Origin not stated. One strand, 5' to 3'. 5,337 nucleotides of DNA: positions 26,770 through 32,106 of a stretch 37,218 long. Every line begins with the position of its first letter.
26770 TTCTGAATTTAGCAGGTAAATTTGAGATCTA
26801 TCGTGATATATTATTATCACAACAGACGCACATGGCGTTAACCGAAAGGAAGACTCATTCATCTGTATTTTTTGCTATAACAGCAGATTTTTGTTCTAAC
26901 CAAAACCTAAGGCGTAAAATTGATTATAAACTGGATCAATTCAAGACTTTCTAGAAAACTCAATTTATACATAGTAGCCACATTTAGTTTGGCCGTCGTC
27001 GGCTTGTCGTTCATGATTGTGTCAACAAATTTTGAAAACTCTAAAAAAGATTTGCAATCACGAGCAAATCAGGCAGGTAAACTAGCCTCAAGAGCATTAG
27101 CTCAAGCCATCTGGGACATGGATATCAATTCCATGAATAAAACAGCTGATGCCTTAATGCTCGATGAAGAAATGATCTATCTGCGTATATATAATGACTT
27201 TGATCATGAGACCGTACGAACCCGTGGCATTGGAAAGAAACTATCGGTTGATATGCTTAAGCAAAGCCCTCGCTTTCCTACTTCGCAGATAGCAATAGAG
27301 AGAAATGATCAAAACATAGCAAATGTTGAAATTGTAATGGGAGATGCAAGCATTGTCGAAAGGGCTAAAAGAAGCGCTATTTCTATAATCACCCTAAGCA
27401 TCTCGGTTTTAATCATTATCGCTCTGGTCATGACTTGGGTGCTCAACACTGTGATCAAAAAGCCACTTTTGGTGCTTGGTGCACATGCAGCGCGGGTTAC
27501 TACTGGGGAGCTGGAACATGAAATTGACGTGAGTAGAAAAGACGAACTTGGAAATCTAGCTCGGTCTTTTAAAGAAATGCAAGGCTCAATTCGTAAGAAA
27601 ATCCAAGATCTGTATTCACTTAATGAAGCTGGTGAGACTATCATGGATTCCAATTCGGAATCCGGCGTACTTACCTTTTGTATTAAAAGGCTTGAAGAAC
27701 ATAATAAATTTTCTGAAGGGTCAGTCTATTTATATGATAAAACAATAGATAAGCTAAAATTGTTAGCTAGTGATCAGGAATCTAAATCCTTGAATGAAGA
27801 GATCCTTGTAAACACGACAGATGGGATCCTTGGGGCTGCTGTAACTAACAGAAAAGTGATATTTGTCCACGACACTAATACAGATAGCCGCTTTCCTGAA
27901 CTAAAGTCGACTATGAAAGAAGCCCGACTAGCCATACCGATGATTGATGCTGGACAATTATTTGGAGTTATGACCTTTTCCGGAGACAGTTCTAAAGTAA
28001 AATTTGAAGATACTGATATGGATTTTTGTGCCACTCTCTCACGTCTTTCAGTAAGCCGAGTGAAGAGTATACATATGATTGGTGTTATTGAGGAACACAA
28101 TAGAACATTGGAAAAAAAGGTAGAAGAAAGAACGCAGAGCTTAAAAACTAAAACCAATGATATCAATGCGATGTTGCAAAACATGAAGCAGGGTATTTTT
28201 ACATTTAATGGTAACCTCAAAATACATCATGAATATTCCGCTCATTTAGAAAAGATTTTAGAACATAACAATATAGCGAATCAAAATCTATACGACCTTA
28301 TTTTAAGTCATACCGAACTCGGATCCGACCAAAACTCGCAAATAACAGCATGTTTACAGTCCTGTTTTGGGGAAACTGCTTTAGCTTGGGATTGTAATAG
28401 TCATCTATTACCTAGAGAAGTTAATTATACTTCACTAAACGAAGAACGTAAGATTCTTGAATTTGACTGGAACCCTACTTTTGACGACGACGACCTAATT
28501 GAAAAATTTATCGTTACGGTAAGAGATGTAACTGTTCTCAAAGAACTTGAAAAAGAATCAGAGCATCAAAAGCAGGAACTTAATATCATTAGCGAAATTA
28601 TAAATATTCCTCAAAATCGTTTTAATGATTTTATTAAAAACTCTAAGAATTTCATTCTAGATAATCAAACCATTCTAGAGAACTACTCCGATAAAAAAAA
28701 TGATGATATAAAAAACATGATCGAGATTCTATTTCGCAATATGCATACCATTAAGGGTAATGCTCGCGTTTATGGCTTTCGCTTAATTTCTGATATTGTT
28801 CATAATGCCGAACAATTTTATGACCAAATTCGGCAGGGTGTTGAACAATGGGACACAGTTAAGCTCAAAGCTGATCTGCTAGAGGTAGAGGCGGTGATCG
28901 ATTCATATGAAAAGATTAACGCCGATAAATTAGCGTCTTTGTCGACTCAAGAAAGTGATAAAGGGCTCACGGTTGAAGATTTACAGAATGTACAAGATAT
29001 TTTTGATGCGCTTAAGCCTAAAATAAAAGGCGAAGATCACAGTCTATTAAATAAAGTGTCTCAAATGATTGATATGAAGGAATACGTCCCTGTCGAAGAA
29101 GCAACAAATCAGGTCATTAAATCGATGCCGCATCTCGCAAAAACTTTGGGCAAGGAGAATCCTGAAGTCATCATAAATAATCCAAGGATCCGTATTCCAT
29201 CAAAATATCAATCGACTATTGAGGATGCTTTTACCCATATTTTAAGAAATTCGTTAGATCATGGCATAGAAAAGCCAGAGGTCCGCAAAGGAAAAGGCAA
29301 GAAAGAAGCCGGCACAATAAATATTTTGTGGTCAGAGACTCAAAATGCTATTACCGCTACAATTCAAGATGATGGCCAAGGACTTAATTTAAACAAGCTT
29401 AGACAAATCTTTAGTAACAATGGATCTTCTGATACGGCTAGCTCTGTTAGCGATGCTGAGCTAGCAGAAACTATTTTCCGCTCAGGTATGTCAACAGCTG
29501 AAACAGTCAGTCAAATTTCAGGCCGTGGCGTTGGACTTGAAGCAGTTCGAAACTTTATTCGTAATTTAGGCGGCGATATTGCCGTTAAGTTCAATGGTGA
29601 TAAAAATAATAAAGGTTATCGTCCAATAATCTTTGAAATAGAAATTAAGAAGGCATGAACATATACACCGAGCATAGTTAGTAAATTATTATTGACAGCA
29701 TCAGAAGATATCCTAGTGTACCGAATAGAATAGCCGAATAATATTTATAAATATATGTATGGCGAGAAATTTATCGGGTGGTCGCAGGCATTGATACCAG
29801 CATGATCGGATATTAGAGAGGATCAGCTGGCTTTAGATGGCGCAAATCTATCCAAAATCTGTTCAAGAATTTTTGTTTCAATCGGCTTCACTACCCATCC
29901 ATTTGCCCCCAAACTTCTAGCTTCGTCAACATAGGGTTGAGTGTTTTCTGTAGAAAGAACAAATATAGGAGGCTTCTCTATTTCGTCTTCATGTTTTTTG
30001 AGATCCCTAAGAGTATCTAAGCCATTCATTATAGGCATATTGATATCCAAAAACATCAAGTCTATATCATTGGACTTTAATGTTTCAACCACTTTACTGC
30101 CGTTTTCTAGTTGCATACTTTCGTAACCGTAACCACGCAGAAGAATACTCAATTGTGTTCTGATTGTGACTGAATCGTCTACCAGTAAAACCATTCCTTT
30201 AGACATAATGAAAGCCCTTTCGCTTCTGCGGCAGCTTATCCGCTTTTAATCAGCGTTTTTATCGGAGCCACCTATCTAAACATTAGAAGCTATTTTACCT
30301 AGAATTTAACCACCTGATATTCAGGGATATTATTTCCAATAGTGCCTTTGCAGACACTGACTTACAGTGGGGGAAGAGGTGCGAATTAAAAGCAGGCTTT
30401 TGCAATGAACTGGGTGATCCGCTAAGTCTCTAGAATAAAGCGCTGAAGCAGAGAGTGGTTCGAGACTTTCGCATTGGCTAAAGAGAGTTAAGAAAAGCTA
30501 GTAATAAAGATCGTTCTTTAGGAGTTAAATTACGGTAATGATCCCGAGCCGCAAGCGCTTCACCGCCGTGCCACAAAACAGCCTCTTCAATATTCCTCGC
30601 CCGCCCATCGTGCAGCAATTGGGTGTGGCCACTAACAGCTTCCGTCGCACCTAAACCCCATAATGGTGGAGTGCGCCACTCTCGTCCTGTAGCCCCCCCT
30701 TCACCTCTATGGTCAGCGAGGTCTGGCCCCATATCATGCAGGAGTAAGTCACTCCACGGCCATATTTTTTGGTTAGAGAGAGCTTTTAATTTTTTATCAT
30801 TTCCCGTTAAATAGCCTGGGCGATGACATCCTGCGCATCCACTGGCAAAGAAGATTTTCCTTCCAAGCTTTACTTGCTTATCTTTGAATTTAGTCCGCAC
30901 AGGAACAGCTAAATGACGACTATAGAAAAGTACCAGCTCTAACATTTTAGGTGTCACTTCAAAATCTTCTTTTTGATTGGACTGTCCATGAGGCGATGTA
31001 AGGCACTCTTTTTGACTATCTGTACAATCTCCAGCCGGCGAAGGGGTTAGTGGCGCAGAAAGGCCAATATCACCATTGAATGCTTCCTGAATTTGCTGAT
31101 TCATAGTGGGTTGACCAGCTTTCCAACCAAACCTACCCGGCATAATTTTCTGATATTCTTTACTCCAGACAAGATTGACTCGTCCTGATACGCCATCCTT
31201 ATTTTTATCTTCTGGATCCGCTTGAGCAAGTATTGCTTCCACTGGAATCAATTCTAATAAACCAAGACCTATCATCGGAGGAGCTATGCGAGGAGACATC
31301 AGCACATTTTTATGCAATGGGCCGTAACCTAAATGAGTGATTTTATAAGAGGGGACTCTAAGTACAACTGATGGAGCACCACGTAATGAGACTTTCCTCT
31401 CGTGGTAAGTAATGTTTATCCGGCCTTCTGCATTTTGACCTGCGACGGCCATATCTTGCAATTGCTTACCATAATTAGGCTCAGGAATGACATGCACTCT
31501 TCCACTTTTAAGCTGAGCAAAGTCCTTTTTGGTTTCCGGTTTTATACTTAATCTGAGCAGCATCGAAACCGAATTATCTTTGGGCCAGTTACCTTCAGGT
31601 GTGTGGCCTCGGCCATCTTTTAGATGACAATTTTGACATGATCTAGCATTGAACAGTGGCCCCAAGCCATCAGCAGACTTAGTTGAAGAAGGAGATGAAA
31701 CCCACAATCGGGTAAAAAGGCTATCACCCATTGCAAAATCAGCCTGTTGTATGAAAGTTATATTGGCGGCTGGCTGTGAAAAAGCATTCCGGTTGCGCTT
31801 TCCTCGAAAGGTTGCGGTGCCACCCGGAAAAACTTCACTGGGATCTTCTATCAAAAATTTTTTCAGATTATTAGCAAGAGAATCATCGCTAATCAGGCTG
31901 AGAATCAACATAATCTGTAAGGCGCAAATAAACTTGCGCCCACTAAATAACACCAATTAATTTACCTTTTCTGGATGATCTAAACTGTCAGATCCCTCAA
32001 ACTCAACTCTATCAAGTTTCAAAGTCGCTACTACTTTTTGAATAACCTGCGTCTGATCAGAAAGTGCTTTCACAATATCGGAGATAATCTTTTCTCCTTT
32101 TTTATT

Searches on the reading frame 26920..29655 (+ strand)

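Call 21: search_protein_families(library=pfam, proteins=[window:26920-29655:+], max_evalue=0.001)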
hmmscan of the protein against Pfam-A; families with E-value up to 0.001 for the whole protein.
window:26920-29655:+ (912 aa): 6 families
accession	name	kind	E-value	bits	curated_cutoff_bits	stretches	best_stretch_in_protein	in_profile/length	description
PF00672.30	HAMP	-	6.7e-11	42.8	25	1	179-225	6-52/53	HAMP domain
PF02518.31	HATPase_c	-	1.5e-10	41.9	26.4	1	768-904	3-104/111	Histidine kinase-, DNA gyrase B-, and HSP90-like ATPase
PF13185.12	GAF_2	-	2.5e-09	37.9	28.6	1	246-374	3-128/136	GAF domain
PF01590.32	GAF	-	8.1e-07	30.1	22.4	1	262-375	17-127/133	GAF domain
PF13492.12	GAF_3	-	4e-06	27.7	27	1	263-376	18-122/129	GAF domain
PF01627.28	Hpt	-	1.4e-05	25.7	24.6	1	596-651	24-76/84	Hpt domain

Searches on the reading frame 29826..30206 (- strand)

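Call 21: search_protein_families(library=pfam, proteins=[window:29826-30206:-], max_evalue=0.001)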
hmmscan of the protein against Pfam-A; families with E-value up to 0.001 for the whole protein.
window:29826-30206:- (127 aa): 1 family
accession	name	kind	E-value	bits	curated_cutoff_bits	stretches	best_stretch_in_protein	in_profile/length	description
PF00072.30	Response_reg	-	3.7e-25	88.7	30.2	1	6-118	1-110/111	Response regulator receiver domain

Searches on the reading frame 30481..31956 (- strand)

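Call 21: search_protein_families(library=pfam, proteins=[window:30481-31956:-], max_evalue=0.001)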
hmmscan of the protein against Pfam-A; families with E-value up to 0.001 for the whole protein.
window:30481-31956:- (492 aa): 2 families
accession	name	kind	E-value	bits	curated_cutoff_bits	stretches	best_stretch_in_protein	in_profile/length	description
PF06537.16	DHOR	-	2.3e-91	307.2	22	1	45-492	9-499/499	Di-haem oxidoreductase, putative peroxidase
PF00034.26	Cytochrom_C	-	3.6e-08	35.1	21.3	1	363-492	2-89/90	Cytochrome c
